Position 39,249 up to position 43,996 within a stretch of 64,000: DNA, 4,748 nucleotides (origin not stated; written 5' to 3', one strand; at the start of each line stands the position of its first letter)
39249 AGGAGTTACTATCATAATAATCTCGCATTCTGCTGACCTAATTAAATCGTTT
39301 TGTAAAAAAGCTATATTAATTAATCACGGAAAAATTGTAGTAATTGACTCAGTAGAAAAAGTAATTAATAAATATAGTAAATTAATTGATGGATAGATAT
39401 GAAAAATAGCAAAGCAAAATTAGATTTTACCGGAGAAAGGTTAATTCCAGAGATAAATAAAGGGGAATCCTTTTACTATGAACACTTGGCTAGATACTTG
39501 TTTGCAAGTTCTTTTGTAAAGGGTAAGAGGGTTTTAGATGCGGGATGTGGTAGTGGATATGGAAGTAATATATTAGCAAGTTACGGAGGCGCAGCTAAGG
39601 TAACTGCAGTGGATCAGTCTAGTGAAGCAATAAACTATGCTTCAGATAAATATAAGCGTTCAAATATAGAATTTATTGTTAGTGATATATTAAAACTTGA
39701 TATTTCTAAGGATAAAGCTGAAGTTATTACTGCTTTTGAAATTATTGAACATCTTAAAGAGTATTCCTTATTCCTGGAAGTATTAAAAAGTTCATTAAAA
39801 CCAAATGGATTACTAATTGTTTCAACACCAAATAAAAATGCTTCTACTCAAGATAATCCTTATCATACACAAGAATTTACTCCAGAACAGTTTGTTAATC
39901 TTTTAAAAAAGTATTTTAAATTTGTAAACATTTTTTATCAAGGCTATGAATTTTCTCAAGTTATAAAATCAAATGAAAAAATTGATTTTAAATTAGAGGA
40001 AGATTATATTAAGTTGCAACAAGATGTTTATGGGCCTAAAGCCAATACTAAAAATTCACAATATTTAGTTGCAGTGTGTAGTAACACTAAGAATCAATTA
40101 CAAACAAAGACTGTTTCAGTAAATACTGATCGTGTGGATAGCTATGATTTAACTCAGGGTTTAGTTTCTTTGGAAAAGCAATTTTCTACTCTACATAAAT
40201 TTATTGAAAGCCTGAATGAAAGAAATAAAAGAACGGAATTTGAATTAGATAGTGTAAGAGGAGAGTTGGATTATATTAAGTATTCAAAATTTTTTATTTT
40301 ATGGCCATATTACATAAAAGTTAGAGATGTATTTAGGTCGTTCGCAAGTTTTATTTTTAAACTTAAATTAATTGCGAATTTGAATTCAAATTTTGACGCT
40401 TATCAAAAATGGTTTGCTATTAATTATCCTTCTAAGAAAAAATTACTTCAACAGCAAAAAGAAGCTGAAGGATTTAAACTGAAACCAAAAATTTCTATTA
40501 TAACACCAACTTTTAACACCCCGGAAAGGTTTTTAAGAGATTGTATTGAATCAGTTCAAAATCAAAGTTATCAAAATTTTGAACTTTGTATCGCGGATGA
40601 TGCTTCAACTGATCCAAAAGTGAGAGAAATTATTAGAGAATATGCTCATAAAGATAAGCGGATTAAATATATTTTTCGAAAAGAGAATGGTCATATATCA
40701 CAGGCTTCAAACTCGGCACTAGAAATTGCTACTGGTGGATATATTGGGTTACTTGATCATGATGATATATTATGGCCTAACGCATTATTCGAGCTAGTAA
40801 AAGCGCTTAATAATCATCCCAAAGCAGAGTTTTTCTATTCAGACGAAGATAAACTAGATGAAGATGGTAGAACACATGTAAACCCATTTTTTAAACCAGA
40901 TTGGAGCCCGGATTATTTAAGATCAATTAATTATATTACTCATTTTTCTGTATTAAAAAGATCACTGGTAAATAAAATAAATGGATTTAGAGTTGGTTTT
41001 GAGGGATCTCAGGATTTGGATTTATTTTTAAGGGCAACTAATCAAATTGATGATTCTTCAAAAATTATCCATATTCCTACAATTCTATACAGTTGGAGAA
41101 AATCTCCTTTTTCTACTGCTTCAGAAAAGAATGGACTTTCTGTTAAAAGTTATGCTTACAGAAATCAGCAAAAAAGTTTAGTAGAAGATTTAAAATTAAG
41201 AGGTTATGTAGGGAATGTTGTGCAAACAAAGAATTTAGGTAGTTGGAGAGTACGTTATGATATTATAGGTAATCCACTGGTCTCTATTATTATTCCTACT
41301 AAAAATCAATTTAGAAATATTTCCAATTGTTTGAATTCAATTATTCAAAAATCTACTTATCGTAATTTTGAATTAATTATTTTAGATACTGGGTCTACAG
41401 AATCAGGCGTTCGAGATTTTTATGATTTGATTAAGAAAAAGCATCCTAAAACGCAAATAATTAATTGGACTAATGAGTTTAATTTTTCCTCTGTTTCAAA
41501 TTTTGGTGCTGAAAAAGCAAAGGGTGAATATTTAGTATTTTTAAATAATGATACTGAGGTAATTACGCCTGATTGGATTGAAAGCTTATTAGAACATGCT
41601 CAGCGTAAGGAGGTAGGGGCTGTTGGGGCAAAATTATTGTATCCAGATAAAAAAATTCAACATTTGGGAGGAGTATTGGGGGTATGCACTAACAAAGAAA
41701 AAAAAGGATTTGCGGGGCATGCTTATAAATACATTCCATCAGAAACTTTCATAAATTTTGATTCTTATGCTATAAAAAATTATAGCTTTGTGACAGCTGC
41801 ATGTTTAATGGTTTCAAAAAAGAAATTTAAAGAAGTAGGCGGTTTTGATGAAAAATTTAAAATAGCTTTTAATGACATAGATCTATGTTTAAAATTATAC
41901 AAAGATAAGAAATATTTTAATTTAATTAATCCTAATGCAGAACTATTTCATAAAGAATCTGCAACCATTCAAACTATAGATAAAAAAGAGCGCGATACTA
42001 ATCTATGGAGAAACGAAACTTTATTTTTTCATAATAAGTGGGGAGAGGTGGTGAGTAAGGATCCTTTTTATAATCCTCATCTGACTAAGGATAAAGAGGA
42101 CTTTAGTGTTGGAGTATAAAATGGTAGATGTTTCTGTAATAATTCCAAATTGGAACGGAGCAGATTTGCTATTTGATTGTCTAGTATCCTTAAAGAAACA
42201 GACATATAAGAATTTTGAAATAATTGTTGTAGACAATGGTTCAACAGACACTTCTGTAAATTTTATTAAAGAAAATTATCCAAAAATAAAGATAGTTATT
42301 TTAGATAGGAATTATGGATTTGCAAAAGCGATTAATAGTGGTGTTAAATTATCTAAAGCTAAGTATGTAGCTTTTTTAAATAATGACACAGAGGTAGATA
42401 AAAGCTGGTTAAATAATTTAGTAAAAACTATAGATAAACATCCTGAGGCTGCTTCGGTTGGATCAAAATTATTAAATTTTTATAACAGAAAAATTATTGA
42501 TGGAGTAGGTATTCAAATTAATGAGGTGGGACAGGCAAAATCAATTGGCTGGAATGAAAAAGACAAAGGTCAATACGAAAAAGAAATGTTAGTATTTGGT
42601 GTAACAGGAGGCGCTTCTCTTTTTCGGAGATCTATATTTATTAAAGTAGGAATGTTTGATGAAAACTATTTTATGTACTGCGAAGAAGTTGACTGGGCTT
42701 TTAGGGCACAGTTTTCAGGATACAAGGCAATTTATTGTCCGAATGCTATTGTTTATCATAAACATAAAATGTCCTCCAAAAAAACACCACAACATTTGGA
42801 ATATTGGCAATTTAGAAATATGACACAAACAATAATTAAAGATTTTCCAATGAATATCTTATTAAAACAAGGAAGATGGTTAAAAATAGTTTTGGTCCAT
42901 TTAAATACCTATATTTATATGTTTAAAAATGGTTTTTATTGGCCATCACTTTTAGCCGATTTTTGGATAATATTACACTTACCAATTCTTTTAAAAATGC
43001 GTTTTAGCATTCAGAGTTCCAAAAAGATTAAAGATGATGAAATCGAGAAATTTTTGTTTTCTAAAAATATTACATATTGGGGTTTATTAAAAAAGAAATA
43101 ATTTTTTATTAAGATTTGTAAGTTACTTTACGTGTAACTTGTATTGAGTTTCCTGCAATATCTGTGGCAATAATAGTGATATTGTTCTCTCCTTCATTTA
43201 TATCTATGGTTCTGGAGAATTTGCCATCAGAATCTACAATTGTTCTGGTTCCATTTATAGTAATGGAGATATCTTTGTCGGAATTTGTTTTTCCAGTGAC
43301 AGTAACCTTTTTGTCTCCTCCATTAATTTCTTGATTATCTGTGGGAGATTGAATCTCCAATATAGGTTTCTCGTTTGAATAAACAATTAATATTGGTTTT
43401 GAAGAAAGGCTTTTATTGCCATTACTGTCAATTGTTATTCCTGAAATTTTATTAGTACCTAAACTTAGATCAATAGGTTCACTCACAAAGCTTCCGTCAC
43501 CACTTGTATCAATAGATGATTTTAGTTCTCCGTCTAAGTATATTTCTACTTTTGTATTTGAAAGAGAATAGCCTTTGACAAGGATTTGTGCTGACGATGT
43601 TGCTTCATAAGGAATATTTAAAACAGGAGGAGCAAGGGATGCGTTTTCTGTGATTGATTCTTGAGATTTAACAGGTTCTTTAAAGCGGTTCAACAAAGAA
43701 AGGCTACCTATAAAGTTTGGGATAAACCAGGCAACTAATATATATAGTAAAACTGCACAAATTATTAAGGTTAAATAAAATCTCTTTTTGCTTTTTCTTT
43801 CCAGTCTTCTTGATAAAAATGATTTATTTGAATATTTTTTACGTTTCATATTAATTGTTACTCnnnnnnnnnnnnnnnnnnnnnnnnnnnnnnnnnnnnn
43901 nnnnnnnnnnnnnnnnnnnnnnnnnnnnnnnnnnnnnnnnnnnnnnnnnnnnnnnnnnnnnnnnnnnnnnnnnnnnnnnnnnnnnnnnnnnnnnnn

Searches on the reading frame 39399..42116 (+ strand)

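Call 50: search_protein_families(library=pfam, proteins=[window:39399-42116:+], max_evalue=0.001)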
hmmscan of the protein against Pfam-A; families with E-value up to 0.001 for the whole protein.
window:39399-42116:+ (906 aa): 17 families
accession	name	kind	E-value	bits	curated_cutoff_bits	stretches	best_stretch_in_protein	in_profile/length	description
PF00535.33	Glycos_transf_2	-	6.7e-54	182.8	23.3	2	366-526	1-166/168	Glycosyl transferase family 2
PF13847.12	Methyltransf_31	-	9.7e-21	74.4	27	1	41-157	3-122/145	Methyltransferase domain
PF10111.15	Glyco_tranf_2_2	-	4.3e-20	72.8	27.3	1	629-852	1-216/276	Glycosyltransferase like family 2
PF13641.12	Glyco_tranf_2_3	-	2e-17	64.4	27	2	363-483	1-123/230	Glycosyltransferase like family 2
PF08241.18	Methyltransf_11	-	2.1e-16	60.7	21.2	1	46-141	1-95/95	Methyltransferase domain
PF13489.12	Methyltransf_23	-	3e-16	60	27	1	35-148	17-123/164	Methyltransferase domain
PF13649.12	Methyltransf_25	-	3.5e-16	60.1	27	1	45-137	1-97/97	Methyltransferase domain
PF08242.18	Methyltransf_12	-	7.2e-11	43.1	30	1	46-139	1-98/98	Methyltransferase domain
PF06325.19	PrmA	-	5.7e-08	33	22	1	41-142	161-259/296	Ribosomal protein L11 methyltransferase (PrmA)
PF05175.20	MTS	-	1.5e-06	28.4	23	1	37-99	30-92/170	Methyltransferase small domain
PF01728.25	FtsJ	-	3.1e-05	24.4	24.1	1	39-178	19-161/181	FtsJ-like methyltransferase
PF13712.12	Glyco_tranf_2_5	-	9.2e-05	22.7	27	1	686-743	31-89/210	Glycosyltransferase like family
PF03848.20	TehB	-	0.0001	22.2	20.4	1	36-175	25-162/193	Tellurite resistance protein TehB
PF02527.21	GidB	-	0.00044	20.1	27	0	19-124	24-135/184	rRNA small subunit methyltransferase G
PF01209.24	Ubie_methyltran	-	0.00059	19.7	20.1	0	40-141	46-151/233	ubiE/COQ5 methyltransferase family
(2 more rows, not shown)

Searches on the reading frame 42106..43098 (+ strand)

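Call 50: search_protein_families(library=pfam, proteins=[window:42106-43098:+], max_evalue=0.001)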
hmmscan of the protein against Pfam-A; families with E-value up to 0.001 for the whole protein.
window:42106-43098:+ (331 aa): 5 families
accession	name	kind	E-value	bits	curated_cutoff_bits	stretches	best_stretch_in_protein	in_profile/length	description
PF00535.33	Glycos_transf_2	-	1.6e-33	116.4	23.3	1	10-181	1-167/168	Glycosyl transferase family 2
PF13641.12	Glyco_tranf_2_3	-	6.8e-14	52.9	27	1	9-229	3-222/230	Glycosyltransferase like family 2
PF10111.15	Glyco_tranf_2_2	-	6.7e-09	36.1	27.3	1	10-239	1-231/276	Glycosyltransferase like family 2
PF13632.12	Glyco_trans_2_3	-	6.8e-06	26.5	27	1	164-299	70-179/198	Glycosyl transferase family group 2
PF13712.12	Glyco_tranf_2_5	-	0.00086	19.5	27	0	61-115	30-85/210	Glycosyltransferase like family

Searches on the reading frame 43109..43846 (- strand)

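Call 50: search_protein_families(library=pfam, proteins=[window:43109-43846:-], max_evalue=0.001)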
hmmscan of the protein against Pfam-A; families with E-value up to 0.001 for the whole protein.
window:43109-43846:- (245 aa): 4 families
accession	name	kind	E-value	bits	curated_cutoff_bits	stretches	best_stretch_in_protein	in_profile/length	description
PF09136.16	Glucodextran_B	-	3.6e-22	78.5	27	1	161-243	1-81/83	Glucodextranase, domain B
PF17957.7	Big_7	-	1.7e-06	29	24.1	1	161-224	1-69/70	Bacterial Ig domain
PF12733.13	Cadherin-like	-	1.7e-06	28.8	24.2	1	179-242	27-85/89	Cadherin-like beta sandwich domain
PF19077.6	Big_13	-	1.2e-05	26.1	27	0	182-238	32-94/102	Bacterial Ig-like domain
